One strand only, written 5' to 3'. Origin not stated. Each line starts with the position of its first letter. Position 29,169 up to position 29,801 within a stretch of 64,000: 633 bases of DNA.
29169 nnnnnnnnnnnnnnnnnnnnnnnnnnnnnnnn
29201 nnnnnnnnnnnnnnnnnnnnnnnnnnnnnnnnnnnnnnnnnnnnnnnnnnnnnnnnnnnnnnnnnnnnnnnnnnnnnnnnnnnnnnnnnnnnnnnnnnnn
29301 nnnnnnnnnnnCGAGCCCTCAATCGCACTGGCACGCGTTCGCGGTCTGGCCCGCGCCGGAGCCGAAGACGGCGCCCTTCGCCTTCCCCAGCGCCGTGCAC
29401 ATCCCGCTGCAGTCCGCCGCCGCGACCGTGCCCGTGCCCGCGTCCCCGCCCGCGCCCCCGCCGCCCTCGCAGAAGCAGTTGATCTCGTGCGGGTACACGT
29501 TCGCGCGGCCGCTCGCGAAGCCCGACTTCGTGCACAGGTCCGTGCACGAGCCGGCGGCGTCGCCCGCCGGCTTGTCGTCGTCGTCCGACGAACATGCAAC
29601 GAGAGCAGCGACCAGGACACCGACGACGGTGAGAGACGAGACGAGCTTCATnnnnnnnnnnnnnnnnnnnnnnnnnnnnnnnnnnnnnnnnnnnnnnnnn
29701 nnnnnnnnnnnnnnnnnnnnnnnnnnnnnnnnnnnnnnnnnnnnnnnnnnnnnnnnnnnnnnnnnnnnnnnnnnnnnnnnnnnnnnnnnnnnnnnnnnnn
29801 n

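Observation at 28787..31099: Three-gene coupled operon: cNMP-binding protein, then Cys-rich mini-lipoprotein, then YjbR-fold protein with a histone-H1-like tail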

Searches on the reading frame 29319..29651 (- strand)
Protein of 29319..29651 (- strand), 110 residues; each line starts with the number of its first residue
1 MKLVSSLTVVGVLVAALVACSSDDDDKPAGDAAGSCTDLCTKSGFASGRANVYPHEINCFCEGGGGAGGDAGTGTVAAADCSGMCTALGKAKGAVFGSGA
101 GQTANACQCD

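Call 4: search_protein_families(library=pfam, proteins=[window:29319-29651:-], max_evalue=0.1)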
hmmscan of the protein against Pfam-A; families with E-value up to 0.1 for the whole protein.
window:29319-29651:- (110 aa): 1 family
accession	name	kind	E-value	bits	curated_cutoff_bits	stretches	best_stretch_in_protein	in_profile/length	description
PF00304.26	Gamma-thionin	-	0.015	16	25.1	1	35-63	19-45/47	Gamma-thionin family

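Call 27: search_protein_families(library=ncbifam, proteins=[window:29319-29651:-], max_evalue=0.01)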
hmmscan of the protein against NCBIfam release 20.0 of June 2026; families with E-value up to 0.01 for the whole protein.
window:29319-29651:- (110 aa): 0 families

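Call 28: search_protein_representatives(protein=window:29319-29651:-)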
Query: 110 residues. Proteins with E-value up to 0.001 (for the whole library): 23; up to 1e-10: 8; up to 1e-30: 0. The best 23 are listed.
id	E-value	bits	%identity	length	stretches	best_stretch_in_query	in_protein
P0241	7.0e-20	87.6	56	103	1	3-109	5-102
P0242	7.4e-18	81.1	57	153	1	6-110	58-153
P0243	2.3e-17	79.5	53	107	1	3-110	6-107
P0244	5.9e-16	75.0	43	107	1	11-110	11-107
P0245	9.3e-14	67.9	48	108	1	8-109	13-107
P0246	4.1e-13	65.8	45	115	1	6-110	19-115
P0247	1.9e-11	60.4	49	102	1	14-109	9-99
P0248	4.3e-11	59.3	48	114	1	13-109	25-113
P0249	2.7e-10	56.7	52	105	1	4-109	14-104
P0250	4.1e-10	56.1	51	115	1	3-109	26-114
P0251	4.5e-10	56.0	47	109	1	10-109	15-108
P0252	6.1e-10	55.6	47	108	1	8-109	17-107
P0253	1.4e-09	54.5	46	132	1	26-109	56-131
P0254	3.4e-08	50.0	51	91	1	20-110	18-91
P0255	1.1e-06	45.1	36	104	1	14-109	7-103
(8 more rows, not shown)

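Call 30: find_homologous_proteins(query=window:29319-29651:-, max_evalue=0.01)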
Query window:29319-29651:- (110 aa): 7 proteins with E <= 0.01 among 57 candidates.
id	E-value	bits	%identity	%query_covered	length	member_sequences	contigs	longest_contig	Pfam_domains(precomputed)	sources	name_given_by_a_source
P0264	1.3e-62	227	100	100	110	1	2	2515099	-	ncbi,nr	ncbi:MAG: hypothetical protein KIT84_19725 [Labilithrix sp.]|nr:hypothetical protein [Labilithrix sp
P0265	1.7e-28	117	66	90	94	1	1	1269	-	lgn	-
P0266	5.4e-24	102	55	95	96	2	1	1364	-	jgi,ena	-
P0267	9.1e-23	99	53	95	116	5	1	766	-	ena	-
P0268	1.5e-18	85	53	83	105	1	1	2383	-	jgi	jgi:hypothetical protein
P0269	2.8e-14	71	46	100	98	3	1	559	-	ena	-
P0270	8.9e-14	70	48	94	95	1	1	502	-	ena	-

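Call 31: find_encoding_contigs(protein=P0265, flank=3000, max_places=2)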
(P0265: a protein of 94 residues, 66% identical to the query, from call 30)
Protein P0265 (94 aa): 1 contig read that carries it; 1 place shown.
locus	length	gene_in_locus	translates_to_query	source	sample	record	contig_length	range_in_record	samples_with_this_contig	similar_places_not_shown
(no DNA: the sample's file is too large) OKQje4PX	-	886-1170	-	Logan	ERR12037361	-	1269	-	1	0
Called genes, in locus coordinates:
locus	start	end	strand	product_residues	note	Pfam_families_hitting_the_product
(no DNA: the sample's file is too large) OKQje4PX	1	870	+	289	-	?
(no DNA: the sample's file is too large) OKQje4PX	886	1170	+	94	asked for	-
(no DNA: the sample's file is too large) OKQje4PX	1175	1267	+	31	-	?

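Call 32: find_encoding_contigs(protein=P0268, flank=3000, max_places=2)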
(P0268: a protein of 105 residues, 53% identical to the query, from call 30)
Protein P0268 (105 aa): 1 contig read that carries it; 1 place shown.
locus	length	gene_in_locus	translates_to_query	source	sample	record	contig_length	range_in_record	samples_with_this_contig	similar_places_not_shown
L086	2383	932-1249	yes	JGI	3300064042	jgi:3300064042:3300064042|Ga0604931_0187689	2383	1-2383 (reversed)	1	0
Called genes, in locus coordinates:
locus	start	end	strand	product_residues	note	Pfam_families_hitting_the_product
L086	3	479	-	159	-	?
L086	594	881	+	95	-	-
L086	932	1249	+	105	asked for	-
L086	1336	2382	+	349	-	?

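Call 33: find_encoding_contigs(protein=P0266, flank=3000, max_places=2)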
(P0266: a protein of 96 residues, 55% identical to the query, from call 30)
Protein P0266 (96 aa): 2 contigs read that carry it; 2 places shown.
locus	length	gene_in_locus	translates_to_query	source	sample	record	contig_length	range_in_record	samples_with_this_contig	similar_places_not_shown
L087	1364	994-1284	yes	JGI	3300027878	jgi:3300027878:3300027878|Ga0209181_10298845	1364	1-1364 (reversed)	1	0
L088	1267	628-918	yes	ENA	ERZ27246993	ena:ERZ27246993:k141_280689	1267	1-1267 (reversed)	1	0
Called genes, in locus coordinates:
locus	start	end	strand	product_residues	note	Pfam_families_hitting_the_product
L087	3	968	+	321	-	?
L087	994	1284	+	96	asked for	-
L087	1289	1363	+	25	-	?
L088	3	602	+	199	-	?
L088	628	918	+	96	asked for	-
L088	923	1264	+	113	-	PF04237:YjbR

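Call 44: predict_structure(alignment_id=A3)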
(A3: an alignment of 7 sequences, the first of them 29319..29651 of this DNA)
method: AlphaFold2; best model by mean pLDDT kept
length: 110 residues; sequences in the alignment: 7
mean_pLDDT: 75.9   pTM: 0.63
mean pLDDT of the five models: 75.9, 73.8, 73.7, 73.5, 72.5
residues with pLDDT >= 90: 54; 70-90: 18; 50-70: 10; < 50: 28
segments of 3 or more residues with pLDDT < 50: 1-3, 5-25, 65-68
pLDDT, mean of each block of 10 residues (from residue 1): 43 45 51 94 92 92 61 85 93 90 90
secondary structure, 60 per line:
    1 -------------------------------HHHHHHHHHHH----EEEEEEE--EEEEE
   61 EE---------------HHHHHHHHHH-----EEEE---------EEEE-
elements in order: H32-42 E47-53 E56-62 H78-87 E93-96 E106-109

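Call 47: fold_search(model_id=the predicted structure, library=pdb)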
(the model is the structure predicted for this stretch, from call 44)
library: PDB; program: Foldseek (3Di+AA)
matches with E <= 10: 244; with E <= 0.001: 0
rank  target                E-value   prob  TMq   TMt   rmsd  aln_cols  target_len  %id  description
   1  6rme_E                2.3e-01  0.35  0.37  0.15   6.4       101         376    7  Structure of IMP bound Plasmodium falciparum IMP-nucleotidase mutant D172N (released 2020-07-08)
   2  6t8g_B                2.5e-01  0.20  0.32  0.13   7.1       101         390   11  Stalled FtsK motor domain bound to dsDNA (released 2019-11-20)
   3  6rme_A                3.5e-01  0.38  0.34  0.13   5.1        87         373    7  Structure of IMP bound Plasmodium falciparum IMP-nucleotidase mutant D172N (released 2020-07-08)
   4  6t8b_A                3.5e-01  0.20  0.31  0.12   9.9       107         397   12  FtsK motor domain with dsDNA, translocating state (released 2019-11-20)
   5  6rme_C                3.7e-01  0.30  0.37  0.14   5.2        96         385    8  Structure of IMP bound Plasmodium falciparum IMP-nucleotidase mutant D172N (released 2020-07-08)
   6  6rmw_E                3.7e-01  0.28  0.37  0.15   6.2       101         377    8  Structure of N-terminal truncated IMP bound Plasmodium falciparum IMP-nucleotidase (released 2020-07-15)
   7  6rme_G                4.0e-01  0.28  0.35  0.14   6.0       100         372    8  Structure of IMP bound Plasmodium falciparum IMP-nucleotidase mutant D172N (released 2020-07-08)
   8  1di2_B                4.0e-01  0.14  0.18  0.30  12.0        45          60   22  CRYSTAL STRUCTURE OF A DSRNA-BINDING DOMAIN COMPLEXED WITH DSRNA: MOLECULAR BASIS OF DOUBLE-STRANDED RNA-PROTEIN INTER (released 1999-12-02)
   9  6mrs                  5.2e-01  0.30  0.37  0.47   6.1        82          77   10  De novo designed protein Peak6 (released 2019-06-12)
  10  6t8g_F                5.2e-01  0.23  0.37  0.13  10.2       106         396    9  Stalled FtsK motor domain bound to dsDNA (released 2019-11-20)
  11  6rn1_B                5.2e-01  0.21  0.36  0.16   5.6        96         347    7  Structure of N-terminal truncated Plasmodium falciparum IMP-nucleotidase (released 2020-07-15)
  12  6rmw_A                7.2e-01  0.20  0.36  0.15   6.0       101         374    8  Structure of N-terminal truncated IMP bound Plasmodium falciparum IMP-nucleotidase (released 2020-07-15)
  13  6rmo_P                7.7e-01  0.16  0.36  0.15   5.6        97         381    7  Structure of Plasmodium falciparum IMP-nucleotidase (released 2020-07-15)
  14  6t8o_C                7.7e-01  0.15  0.32  0.12   9.2       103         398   11  Stalled FtsK motor domain bound to dsDNA end (released 2019-11-20)
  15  6rmw_C                8.2e-01  0.18  0.35  0.14   5.4        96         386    8  Structure of N-terminal truncated IMP bound Plasmodium falciparum IMP-nucleotidase (released 2020-07-15)
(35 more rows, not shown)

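Call 61: find_related_loci(query=A3, collection=metagenome_contigs, flank=4000)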
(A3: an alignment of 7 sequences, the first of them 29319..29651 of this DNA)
Query A3 (110 aa) in metagenome_contigs; peptide patterns used: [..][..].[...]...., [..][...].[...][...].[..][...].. (x = any residue, [..] = any of these).
187 stretches matched a pattern; 9 encode a relative of the query (tblastn E <= 1e-3); 9 distinct loci.
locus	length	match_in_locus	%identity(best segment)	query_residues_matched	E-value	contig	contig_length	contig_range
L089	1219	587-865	52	4-109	5e-29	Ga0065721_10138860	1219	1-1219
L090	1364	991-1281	56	6-110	3e-28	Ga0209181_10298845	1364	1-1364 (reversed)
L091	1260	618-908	56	6-110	2e-28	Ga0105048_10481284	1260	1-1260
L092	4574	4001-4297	43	2-110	2e-26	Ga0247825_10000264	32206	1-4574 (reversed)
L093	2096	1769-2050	50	4-109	2e-24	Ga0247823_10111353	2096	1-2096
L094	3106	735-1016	44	12-109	4e-20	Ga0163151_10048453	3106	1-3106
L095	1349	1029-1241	46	31-110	2e-19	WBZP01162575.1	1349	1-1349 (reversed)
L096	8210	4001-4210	43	31-109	1e-15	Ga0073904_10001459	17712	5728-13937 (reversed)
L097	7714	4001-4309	36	1-109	2e-15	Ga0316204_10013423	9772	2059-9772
